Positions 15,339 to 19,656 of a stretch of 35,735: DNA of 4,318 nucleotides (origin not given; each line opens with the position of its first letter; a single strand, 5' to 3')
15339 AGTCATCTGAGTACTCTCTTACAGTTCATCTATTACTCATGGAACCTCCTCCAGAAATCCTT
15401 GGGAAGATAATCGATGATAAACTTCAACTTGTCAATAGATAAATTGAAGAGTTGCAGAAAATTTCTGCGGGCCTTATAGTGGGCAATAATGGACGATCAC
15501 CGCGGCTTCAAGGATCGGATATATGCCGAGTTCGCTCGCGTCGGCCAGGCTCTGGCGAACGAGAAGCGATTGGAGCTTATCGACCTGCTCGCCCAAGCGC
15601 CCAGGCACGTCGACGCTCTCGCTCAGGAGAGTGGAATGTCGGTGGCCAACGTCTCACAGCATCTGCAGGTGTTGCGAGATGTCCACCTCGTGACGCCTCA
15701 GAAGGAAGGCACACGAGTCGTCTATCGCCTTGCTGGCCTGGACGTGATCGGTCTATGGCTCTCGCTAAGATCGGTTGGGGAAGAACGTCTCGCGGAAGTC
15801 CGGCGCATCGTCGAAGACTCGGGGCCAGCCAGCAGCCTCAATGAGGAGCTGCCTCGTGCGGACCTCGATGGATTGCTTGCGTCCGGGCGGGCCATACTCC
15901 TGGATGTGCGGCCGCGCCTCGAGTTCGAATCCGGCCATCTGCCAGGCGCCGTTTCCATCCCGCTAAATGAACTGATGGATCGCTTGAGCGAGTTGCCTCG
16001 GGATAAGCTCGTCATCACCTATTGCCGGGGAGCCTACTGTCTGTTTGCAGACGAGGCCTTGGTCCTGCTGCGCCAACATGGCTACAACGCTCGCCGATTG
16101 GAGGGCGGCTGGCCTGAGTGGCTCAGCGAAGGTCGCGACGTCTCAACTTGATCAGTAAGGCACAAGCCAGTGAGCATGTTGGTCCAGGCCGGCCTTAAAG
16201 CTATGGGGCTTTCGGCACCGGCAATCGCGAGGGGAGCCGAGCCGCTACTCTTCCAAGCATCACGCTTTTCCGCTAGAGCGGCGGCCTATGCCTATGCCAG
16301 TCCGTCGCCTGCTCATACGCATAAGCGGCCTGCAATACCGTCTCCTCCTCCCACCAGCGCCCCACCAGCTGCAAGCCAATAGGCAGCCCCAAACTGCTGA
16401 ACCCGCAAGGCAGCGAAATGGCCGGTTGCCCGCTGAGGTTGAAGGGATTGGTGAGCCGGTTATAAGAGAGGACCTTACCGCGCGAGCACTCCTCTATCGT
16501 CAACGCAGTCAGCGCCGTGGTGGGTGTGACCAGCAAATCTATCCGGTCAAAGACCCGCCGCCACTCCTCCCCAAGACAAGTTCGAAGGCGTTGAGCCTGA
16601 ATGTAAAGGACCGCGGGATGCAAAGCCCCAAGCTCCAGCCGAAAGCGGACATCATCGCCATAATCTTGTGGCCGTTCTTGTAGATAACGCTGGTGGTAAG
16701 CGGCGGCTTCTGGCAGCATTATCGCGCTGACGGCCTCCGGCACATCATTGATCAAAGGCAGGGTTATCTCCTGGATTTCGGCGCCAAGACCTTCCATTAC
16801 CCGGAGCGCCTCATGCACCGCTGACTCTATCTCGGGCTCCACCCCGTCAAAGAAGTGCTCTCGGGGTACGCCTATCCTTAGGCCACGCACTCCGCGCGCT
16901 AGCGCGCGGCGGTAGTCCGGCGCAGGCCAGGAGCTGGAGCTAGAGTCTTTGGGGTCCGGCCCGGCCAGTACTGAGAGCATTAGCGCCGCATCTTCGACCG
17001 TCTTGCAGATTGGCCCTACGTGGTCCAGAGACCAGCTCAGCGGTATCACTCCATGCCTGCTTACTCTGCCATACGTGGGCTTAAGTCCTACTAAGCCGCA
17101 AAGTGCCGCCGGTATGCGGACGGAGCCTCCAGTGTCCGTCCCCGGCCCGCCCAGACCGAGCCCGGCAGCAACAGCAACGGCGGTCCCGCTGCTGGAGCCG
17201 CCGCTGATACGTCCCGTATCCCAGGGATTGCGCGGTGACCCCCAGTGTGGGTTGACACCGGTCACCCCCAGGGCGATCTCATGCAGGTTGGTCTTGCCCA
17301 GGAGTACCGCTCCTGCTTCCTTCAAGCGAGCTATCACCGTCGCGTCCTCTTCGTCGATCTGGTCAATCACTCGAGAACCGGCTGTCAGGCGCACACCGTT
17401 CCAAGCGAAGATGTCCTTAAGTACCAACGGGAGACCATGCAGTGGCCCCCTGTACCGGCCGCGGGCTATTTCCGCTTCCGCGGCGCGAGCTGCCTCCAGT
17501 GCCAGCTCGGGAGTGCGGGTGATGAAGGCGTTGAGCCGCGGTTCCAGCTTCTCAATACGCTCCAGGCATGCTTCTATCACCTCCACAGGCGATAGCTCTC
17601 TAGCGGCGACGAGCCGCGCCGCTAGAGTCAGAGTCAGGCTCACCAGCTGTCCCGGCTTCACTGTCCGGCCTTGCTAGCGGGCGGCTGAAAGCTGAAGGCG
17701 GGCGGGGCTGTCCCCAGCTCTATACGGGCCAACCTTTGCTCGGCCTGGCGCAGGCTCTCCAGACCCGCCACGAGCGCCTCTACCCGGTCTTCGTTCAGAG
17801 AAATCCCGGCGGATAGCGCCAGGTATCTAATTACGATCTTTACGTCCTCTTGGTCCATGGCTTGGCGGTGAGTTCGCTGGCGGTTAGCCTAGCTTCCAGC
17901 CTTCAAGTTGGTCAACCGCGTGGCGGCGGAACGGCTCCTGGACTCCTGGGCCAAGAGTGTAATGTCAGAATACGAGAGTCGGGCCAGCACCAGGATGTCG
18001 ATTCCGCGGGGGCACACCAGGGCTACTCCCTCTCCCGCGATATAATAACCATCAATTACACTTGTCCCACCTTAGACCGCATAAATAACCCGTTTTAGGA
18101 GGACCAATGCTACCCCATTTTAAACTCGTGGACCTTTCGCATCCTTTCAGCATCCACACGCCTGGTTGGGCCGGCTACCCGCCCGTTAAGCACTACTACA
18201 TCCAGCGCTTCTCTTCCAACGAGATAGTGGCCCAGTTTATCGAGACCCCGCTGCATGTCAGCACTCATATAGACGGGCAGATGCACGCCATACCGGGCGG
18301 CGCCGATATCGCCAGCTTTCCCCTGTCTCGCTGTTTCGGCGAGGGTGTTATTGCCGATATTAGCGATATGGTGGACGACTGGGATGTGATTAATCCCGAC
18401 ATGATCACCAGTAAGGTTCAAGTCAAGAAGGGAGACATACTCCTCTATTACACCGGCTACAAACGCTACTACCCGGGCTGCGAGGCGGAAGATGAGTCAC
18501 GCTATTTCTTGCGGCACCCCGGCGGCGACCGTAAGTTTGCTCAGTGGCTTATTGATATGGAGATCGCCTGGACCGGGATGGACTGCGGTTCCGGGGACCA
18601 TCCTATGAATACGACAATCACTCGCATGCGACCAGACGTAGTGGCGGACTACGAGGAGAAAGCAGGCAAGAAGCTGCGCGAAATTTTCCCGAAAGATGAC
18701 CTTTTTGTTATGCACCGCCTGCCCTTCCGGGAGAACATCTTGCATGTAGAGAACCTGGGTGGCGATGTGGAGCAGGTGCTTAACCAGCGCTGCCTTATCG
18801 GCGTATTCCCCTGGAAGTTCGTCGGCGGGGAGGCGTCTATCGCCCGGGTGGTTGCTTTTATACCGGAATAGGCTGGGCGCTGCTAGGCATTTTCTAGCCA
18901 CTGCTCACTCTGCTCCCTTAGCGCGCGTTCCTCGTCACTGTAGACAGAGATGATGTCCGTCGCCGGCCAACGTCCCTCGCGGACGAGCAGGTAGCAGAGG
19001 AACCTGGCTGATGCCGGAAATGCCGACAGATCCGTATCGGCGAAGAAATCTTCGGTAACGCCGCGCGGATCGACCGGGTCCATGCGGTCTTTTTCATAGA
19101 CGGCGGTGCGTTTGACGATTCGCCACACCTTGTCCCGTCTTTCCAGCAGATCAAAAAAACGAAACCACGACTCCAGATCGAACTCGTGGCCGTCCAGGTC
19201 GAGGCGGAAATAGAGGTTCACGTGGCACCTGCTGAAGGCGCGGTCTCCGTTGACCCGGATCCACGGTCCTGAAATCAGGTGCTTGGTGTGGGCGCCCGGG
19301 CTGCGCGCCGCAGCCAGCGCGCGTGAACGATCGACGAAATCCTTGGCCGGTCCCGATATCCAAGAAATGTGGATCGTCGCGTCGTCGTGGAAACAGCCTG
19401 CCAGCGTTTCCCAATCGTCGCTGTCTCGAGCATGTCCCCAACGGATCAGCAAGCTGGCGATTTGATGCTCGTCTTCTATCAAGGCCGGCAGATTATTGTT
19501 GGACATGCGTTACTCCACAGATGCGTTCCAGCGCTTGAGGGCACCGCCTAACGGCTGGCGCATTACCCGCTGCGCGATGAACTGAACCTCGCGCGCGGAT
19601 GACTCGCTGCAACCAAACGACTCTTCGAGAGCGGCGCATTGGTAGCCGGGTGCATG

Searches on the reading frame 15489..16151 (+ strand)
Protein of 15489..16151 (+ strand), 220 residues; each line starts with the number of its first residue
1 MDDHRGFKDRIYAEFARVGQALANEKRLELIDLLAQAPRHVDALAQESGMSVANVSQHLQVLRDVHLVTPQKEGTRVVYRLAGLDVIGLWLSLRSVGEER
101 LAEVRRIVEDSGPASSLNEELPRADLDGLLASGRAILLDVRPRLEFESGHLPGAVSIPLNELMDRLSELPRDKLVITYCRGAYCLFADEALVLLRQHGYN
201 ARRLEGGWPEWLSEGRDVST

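Call 82: search_protein_families(library=pfam, proteins=[window:15489-16151:+], max_evalue=0.00001)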
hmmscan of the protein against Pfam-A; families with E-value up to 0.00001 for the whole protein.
window:15489-16151:+ (220 aa): 5 families
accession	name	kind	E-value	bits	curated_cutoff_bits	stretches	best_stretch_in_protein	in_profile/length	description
PF00581.25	Rhodanese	-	1.1e-18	67.9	22.2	1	125-213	4-101/102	Rhodanese-like domain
PF01022.26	HTH_5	-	1.1e-08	35.3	22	1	25-68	2-45/47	Bacterial regulatory protein, arsR family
PF12840.13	HTH_20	-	1.4e-06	28.6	27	1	22-69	1-49/51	Helix-turn-helix domain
PF17782.7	DprA_WH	-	2.9e-06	27.6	22.9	1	25-62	12-49/61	DprA winged helix domain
PF25212.1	HVO_A0114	-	3.7e-06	27.1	27.6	1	24-76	21-74/84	HVO_A0114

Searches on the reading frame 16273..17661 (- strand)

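Call 82: search_protein_families(library=pfam, proteins=[window:16273-17661:-], max_evalue=0.00001)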
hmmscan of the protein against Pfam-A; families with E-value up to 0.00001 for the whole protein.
window:16273-17661:- (462 aa): 1 family
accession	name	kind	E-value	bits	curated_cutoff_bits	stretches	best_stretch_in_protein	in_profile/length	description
PF01425.27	Amidase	-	3.9e-123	412.2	27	1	27-443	1-445/445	Amidase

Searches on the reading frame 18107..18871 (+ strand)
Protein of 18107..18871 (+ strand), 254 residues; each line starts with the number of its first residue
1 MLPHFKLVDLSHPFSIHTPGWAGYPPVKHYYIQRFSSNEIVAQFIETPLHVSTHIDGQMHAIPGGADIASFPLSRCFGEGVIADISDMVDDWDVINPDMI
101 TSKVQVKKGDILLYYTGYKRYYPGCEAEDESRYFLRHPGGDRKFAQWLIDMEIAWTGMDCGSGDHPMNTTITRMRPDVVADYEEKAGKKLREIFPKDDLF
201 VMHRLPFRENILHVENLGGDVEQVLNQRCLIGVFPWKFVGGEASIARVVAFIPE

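Call 82: search_protein_families(library=pfam, proteins=[window:18107-18871:+], max_evalue=0.00001)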
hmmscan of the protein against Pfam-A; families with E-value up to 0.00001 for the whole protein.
window:18107-18871:+ (254 aa): 1 family
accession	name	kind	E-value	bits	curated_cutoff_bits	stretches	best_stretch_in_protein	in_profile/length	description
PF04199.19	Cyclase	-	5.2e-30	105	23.1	1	8-165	1-142/142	Putative cyclase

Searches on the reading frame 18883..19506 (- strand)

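Call 82: search_protein_families(library=pfam, proteins=[window:18883-19506:-], max_evalue=0.00001)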
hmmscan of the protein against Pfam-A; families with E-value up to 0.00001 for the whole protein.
window:18883-19506:- (207 aa): 1 family
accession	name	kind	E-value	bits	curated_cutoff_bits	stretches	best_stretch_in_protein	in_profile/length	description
PF13577.12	SnoaL_4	-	2.7e-23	82.8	24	1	10-134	3-126/126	SnoaL-like domain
